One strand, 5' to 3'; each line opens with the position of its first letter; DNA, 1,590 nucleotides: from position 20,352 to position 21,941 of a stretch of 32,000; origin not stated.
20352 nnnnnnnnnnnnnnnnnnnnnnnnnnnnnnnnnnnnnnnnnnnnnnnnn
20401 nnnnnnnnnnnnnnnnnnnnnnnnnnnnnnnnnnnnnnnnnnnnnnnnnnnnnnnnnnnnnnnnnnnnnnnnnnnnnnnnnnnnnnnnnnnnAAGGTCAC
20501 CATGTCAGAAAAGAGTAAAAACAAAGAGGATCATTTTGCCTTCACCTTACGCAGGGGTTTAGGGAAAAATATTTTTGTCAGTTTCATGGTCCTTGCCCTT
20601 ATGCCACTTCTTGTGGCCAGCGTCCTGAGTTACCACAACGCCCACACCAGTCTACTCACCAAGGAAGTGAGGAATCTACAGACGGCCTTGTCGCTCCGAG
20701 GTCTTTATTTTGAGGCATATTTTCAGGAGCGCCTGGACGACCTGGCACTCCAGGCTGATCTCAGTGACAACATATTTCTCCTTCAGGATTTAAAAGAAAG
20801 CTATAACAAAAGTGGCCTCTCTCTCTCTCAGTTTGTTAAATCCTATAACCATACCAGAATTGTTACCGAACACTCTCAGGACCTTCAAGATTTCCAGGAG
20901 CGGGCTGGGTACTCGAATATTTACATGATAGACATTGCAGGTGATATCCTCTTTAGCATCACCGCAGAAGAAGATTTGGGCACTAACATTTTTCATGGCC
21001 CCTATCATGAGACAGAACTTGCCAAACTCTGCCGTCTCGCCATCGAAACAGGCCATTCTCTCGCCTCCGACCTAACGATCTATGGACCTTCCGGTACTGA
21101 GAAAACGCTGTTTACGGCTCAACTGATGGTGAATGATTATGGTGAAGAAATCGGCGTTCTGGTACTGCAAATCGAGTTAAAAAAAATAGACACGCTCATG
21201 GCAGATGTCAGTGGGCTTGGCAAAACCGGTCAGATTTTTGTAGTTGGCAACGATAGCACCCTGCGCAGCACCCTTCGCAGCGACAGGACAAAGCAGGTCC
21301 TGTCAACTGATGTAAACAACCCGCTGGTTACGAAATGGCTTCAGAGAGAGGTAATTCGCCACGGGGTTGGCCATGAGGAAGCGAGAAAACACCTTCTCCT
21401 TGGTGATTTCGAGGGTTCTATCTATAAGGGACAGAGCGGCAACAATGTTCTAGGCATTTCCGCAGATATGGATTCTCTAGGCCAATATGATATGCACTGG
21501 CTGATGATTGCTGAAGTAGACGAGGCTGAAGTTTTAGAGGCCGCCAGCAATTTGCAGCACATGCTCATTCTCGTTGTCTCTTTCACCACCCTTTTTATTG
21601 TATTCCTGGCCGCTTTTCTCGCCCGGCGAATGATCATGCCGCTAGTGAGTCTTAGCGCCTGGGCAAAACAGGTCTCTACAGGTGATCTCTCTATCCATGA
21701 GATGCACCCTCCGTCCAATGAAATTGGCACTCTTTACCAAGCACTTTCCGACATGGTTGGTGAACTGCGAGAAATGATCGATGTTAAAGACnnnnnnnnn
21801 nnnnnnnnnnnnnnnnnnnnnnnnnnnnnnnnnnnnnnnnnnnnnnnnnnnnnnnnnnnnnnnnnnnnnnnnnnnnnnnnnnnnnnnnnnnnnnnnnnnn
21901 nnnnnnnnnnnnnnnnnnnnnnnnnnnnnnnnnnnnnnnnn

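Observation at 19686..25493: Orphan ModA-like binding protein coupled to a hybrid kinase and a GGDEF regulator: candidate oxyanion-sensing c-di-GMP pathway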

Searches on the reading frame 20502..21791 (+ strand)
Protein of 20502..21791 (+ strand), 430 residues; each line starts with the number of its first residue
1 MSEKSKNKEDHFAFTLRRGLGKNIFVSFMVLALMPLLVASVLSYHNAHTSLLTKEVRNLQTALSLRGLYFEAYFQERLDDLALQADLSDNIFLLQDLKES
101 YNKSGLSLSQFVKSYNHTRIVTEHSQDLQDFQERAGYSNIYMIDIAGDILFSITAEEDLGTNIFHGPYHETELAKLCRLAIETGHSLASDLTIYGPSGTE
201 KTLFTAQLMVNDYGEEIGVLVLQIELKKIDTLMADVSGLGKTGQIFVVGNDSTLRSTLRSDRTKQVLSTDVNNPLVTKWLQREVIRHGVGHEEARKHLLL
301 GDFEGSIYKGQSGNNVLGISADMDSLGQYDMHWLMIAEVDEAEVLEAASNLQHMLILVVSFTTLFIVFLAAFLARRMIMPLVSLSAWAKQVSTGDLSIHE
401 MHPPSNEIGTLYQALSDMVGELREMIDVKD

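Call 45: find_homologous_proteins(query=window:20502-21791:+, max_evalue=0.001)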
Query window:20502-21791:+ (430 aa): 5 proteins with E <= 0.001 among 8000 candidates.
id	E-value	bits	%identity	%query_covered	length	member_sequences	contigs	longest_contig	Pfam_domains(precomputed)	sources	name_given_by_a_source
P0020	2.3e-103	365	88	46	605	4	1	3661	PF13185.13,PF01590.33,PF02518.32,PF00512.32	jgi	-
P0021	3.0e-22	98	25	94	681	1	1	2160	PF00015.27,PF00672.31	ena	-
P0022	5.1e-21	93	23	93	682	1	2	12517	PF00015.27,PF00672.31,PF02743.25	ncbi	-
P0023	1.3e-6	46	25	70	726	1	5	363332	PF00672.31,PF08447.19,PF13185.13,PF02743.25,PF01590.33,PF08448.17,PF13492.13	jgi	-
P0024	4.2e-5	41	22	97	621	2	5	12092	PF00672.31,PF13185.13,PF02743.25,PF01590.33,PF13492.13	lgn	-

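Call 56: predict_structure(alignment_id=A4)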
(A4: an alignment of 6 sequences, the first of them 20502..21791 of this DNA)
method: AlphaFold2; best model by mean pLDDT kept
length: 430 residues; sequences in the alignment: 6
mean_pLDDT: 70.7   pTM: 0.62
mean pLDDT of the five models: 70.7, 68.2, 66.9, 60.7, 60.5
residues with pLDDT >= 90: 2; 70-90: 241; 50-70: 151; < 50: 36
segments of 3 or more residues with pLDDT < 50: 1-17, 260-266, 299-302
pLDDT, mean of each block of 10 residues (from residue 1): 40 44 61 72 77 85 82 81 87 87 77 61 73 80 84 63 69 80 77 54 80 88 76 67 80 69 50 79 68 56 68 81 63 82 77 71 71 62 65 60 60 70 61
secondary structure, 60 per line:
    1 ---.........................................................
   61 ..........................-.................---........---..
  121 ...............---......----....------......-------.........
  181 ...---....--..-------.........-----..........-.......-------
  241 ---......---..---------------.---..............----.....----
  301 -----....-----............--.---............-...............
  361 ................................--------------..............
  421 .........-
elements in order: H4-86 H88-104 H108-115 H119-135 E139-144 E149-152 H159-164 H172-183 H187-190 E202-210 E216-225 H227-233 E244-249 H274-287 H292-296 E306-309 E315-322 H323-326 E333-340 H341-344 H346-392 H407-429

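Call 59: fold_search(model_id=the predicted structure, library=pdb)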
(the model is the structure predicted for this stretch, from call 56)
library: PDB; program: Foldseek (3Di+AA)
matches with E <= 10: 640; with E <= 0.001: 88
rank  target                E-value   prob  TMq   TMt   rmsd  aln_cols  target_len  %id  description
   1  9a69_B                6.9e-11  1.00  0.51  0.36   7.5       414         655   14  Integrative model of MCPB-MCPC by crosslinking MS and deep learning (released 2024-09-18)
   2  9a65_B                6.3e-10  1.00  0.59  0.40   6.1       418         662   15  Integrative model of YVAQ-MCPB by crosslinking MS and deep learning (released 2024-09-18)
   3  8bmv_A                1.8e-07  1.00  0.35  0.55   7.6       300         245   16  Ligand binding domain of the P. Putida receptor McpH in complex with Uric acid (released 2024-07-24)
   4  3lib_G                2.3e-07  1.00  0.31  0.46  13.2       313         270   12  Crystal Structure of the extracellular domain of the putative histidine kinase mmHK1S-Z3 (released 2010-05-05)
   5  4xmq_A                4.0e-07  1.00  0.31  0.49  14.1       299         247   13  Crystal structure of the sensory domain of the Campylobacter jejuni chemoreceptor Tlp3 (CcmL) (released 2015-11-04)
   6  8bmv_B                5.6e-07  1.00  0.33  0.51   8.2       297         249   17  Ligand binding domain of the P. Putida receptor McpH in complex with Uric acid (released 2024-07-24)
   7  7psg_C                6.6e-07  1.00  0.32  0.46   8.8       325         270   12  Structure of the ligand binding domain of the PacA (ECA2226) chemoreceptor of Pectobacterium atrosepticum SCRI1043 in  (released 2022-05-11)
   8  7psg_A                6.6e-07  1.00  0.30  0.44   9.5       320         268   12  Structure of the ligand binding domain of the PacA (ECA2226) chemoreceptor of Pectobacterium atrosepticum SCRI1043 in  (released 2022-05-11)
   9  3lib_A                6.6e-07  1.00  0.28  0.43  12.3       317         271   13  Crystal Structure of the extracellular domain of the putative histidine kinase mmHK1S-Z3 (released 2010-05-05)
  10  3lif_A                7.0e-07  1.00  0.38  0.62   6.6       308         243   13  Crystal Structure of the extracellular domain of the putative histidine kinase rpHK1S-Z16 (released 2010-05-05)
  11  3li9                  7.0e-07  1.00  0.27  0.41  13.0       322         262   10  Crystal Structure of the extracellular domain of the putative histidine kinase mmHK1S-Z2 (released 2010-05-05)
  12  3lib_C                7.8e-07  1.00  0.31  0.46  11.9       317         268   13  Crystal Structure of the extracellular domain of the putative histidine kinase mmHK1S-Z3 (released 2010-05-05)
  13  6iop_A                8.7e-07  1.00  0.29  0.48  12.6       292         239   13  The ligand binding domain of Mlp24 (released 2019-03-20)
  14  5lto_B                1.1e-06  1.00  0.28  0.45   9.3       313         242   14  Ligand binding domain of Pseudomonas aeruginosa PAO1 amino acid chemoreceptors PctB in complex with L-Gln (released 2017-09-20)
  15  3lib_H                1.3e-06  1.00  0.34  0.51  11.0       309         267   13  Crystal Structure of the extracellular domain of the putative histidine kinase mmHK1S-Z3 (released 2010-05-05)
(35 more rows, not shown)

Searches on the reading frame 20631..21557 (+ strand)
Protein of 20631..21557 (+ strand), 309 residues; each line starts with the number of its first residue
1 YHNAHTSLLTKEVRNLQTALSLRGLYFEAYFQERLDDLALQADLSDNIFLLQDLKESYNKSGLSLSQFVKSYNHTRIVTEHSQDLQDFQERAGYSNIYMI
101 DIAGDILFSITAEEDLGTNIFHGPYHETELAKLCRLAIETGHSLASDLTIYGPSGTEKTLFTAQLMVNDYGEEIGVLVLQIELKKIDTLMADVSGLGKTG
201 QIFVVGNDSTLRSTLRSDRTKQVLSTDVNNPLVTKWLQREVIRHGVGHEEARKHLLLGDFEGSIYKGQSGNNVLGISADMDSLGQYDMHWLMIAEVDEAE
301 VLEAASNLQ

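Call 47: find_homologous_proteins(query=window:20631-21557:+, max_evalue=0.001)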
Query window:20631-21557:+: 2160 candidates shared short words with the query, none scored E <= 0.001.
